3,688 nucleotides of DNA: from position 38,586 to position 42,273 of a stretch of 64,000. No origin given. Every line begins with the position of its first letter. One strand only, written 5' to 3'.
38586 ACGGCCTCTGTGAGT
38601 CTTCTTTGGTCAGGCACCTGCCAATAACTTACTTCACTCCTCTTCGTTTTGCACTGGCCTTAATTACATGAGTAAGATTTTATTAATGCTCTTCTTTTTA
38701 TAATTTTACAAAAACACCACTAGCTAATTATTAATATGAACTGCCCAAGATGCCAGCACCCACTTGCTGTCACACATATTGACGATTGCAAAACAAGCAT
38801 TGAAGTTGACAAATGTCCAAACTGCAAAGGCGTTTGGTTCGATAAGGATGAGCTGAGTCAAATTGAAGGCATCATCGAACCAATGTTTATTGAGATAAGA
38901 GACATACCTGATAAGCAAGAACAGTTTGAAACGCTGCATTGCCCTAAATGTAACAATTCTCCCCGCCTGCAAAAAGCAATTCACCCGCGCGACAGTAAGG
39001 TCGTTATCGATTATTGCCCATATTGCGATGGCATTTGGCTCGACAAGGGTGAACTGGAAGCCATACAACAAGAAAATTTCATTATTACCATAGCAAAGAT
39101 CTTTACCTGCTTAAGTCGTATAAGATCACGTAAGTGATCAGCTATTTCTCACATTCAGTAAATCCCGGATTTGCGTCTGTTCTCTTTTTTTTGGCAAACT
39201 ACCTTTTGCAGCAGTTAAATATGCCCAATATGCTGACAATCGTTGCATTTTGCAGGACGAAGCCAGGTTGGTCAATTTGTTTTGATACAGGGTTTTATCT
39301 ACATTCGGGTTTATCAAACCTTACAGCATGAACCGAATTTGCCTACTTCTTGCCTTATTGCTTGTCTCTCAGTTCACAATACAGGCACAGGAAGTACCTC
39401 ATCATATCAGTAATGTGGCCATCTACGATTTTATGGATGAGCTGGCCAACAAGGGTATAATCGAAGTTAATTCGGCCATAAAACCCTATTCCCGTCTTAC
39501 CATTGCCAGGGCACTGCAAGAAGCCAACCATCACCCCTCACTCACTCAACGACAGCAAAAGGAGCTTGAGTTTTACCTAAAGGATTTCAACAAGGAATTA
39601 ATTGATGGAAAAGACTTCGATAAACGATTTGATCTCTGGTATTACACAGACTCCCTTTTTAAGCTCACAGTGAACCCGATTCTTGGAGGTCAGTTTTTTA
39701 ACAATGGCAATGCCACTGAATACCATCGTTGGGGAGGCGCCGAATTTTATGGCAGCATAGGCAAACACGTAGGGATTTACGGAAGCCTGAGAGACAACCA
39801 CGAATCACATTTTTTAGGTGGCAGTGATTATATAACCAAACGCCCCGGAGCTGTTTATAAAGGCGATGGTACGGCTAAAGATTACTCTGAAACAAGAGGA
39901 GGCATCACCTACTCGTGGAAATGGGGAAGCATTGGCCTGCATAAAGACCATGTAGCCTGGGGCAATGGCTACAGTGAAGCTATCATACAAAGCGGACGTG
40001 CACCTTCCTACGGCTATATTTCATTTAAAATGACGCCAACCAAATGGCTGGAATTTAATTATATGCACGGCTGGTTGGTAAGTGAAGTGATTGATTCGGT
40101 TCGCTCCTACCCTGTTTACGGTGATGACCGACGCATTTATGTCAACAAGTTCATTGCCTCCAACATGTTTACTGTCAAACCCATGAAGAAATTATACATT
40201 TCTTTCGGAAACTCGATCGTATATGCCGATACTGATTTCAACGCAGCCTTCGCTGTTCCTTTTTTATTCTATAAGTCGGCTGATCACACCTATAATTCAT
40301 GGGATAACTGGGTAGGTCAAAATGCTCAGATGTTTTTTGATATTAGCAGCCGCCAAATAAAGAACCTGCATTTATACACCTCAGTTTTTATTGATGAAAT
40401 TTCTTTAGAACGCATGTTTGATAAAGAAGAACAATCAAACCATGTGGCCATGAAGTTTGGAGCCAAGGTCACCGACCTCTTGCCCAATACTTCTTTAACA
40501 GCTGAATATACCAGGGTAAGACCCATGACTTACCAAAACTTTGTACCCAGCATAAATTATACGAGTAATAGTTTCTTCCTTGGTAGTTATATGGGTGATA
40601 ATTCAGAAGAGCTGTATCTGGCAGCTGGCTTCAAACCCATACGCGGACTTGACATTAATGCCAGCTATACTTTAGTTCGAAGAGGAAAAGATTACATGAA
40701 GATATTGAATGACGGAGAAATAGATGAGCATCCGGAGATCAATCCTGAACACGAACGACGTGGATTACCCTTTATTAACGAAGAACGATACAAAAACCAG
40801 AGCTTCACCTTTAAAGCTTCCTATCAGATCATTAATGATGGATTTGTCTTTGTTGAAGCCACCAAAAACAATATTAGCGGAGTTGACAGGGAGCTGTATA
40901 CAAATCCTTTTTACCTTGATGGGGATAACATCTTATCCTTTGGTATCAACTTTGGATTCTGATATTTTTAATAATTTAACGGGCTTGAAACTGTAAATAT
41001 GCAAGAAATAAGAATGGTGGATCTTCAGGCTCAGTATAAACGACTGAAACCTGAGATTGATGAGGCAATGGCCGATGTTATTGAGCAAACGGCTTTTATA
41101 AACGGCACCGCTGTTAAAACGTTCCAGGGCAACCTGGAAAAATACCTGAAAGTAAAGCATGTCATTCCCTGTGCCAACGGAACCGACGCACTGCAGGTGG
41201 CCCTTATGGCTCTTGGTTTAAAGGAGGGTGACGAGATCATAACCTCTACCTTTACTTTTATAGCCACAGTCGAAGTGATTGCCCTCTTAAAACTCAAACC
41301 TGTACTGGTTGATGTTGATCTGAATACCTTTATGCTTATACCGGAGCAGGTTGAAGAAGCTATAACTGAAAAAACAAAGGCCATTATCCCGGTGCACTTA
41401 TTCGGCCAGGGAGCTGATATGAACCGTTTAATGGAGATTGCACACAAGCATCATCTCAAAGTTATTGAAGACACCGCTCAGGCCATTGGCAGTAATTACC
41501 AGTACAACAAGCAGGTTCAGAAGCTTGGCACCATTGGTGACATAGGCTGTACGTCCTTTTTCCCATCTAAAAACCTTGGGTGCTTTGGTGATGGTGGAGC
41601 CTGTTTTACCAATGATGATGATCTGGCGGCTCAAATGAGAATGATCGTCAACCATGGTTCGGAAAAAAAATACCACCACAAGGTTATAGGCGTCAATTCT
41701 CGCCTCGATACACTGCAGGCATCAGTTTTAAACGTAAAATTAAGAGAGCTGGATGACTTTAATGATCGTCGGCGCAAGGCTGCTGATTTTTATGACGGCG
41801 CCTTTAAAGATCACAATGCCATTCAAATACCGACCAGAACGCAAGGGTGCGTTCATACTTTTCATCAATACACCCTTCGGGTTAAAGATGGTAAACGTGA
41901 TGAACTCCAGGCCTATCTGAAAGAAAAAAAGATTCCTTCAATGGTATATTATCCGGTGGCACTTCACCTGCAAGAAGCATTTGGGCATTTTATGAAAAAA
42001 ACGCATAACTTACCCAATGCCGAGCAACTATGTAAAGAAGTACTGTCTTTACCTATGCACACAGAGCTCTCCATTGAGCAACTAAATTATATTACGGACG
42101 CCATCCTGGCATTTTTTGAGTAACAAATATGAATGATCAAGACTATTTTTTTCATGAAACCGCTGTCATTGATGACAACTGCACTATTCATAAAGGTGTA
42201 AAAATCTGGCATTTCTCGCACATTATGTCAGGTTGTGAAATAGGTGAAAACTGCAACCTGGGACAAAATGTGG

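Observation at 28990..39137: PspA + NfeD-like + flotillin module extended by a giant MoxR-type AAA+ protein, a TerB-like protein and a tandem zinc-ribbon protein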

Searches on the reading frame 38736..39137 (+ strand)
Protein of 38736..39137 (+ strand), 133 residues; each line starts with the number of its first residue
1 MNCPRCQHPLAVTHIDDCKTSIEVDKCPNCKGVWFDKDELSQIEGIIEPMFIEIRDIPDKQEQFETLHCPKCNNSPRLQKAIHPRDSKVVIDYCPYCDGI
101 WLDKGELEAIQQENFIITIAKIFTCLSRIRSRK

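Call 3: search_protein_families(library=pfam, proteins=[window:38736-39137:+], max_evalue=0.01)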
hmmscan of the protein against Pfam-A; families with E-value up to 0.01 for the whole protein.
window:38736-39137:+ (133 aa): 3 families
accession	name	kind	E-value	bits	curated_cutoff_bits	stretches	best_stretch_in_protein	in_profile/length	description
PF13453.11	Zn_ribbon_TFIIB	-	9.1e-25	86.2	22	2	68-110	1-38/41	Transcription factor zinc-finger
PF03966.22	Trm112p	-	0.00048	20.4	22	0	2-73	9-32/40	Trm112p-like protein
PF20120.5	DUF6510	-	0.0051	17.1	26.4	0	66-102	26-62/86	Family of unknown function (DUF6510)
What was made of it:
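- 38736..39137 (+): Tandem TFIIB-type zinc-ribbon protein (133 aa). It is a neighbour with no evidence of membership. Pfam Zn_ribbon_TFIIB, two copies (call 3).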

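Call 4: search_protein_families(library=ncbifam, proteins=[window:38736-39137:+], max_evalue=0.01)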
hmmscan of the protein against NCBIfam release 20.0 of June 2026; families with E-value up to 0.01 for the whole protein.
window:38736-39137:+ (133 aa): 1 family
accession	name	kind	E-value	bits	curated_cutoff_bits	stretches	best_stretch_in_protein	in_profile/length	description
NF047912.1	ECs_2282_CxxC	subfamily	0.00019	21.2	37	0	66-122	2-57/60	ECs_2282 family putative zinc-binding protein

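Call 9: search_protein_families(library=padloc, proteins=[window:38736-39137:+], max_evalue=0.01)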
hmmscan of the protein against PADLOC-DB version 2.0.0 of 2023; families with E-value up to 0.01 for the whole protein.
window:38736-39137:+ (133 aa): 1 family
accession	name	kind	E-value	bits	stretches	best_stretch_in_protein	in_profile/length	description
PDLC04447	PDC-M14A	-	0.00096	17.5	1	56-100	9-51/152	-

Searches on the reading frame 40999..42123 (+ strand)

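Call 3: search_protein_families(library=pfam, proteins=[window:40999-42123:+], max_evalue=0.01)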
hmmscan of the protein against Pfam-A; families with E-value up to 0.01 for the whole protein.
window:40999-42123:+ (374 aa): 4 families
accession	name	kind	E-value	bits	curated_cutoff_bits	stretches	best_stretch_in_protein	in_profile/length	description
PF01041.23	DegT_DnrJ_EryC1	-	9.2e-116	387.4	19.8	1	17-369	4-359/360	DegT/DnrJ/EryC1/StrS aminotransferase family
PF00155.27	Aminotran_1_2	-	4e-08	33.3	19.7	1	42-219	47-247/361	Aminotransferase class I and II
PF00266.25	Aminotran_5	-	3.7e-07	29.9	21.5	1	53-168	62-185/371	Aminotransferase class-V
PF01212.27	Beta_elim_lyase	-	3.9e-06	26.8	27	1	36-215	31-222/288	Beta-eliminating lyase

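Call 4: search_protein_families(library=ncbifam, proteins=[window:40999-42123:+], max_evalue=0.01)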
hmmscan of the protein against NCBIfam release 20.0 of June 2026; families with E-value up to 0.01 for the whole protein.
window:40999-42123:+ (374 aa): 31 families (the best 25 are shown)
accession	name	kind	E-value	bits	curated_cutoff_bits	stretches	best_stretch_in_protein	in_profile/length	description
NF008687.0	PRK11706.1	equivalog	1.4e-66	224.8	375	1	24-373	17-374/375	dTDP-4-amino-4,6-dideoxygalactose transaminase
TIGR03588.1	PseC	equivalog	7.1e-65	219.4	423.5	1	22-371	15-378/380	UDP-4-amino-4,6-dideoxy-N-acetyl-beta-L-altrosamine transaminase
TIGR04181.1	NHT_00031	hypoth_equivalog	3.5e-64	216.9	420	1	21-352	13-357/359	LegC family aminotransferase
TIGR02379.1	ECA_wecE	subfamily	2e-56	191.4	434.85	1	30-373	24-375/376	dTDP-4-amino-4,6-dideoxy-D-glucose transaminase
NF008658.2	PRK11658.1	equivalog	6.6e-56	189.6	631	1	22-370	18-374/379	UDP-4-amino-4-deoxy-L-arabinose aminotransferase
TIGR04427.1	PLP_DesI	equivalog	2.1e-51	175.2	650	1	35-369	50-379/390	dTDP-4-dehydro-6-deoxyglucose aminotransferase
NF011936.0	PRK15407.1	equivalog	6.9e-48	163.4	423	2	31-216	59-247/440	lipopolysaccharide biosynthesis protein RfbH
NF005816.0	PRK07682.1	equivalog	3.8e-09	35.7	620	1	53-176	91-217/390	aminotransferase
NF005817.0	PRK07683.1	equivalog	1.1e-08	34.2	575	1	49-171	86-210/387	aminotransferase A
NF004621.0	PRK05957.1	equivalog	9.2e-08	31.2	498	1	52-132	89-167/389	pyridoxal phosphate-dependent aminotransferase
TIGR01977.1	am_tr_V_EF2568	hypoth_equivalog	1.3e-06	27.7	377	1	42-164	49-179/376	cysteine desulfurase family protein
NF005588.0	PRK07309.1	equivalog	1.7e-06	27.2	576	1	49-158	88-205/391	pyridoxal phosphate-dependent aminotransferase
NF041091.1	asp_aminotase_Arch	equivalog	2.2e-06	26.8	550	1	49-158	84-199/376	aspartate aminotransferase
NF005744.0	PRK07568.1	subfamily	4.1e-06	25.8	389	1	45-159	81-202/398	pyridoxal phosphate-dependent aminotransferase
NF041364.1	GntC_guanitoxin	equivalog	6.9e-06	25.2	415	1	62-159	70-174/356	guanitoxin biosynthesis PLP-dependent (S)-gamma-hydroxy-L-arginine cyclodehydratase GntC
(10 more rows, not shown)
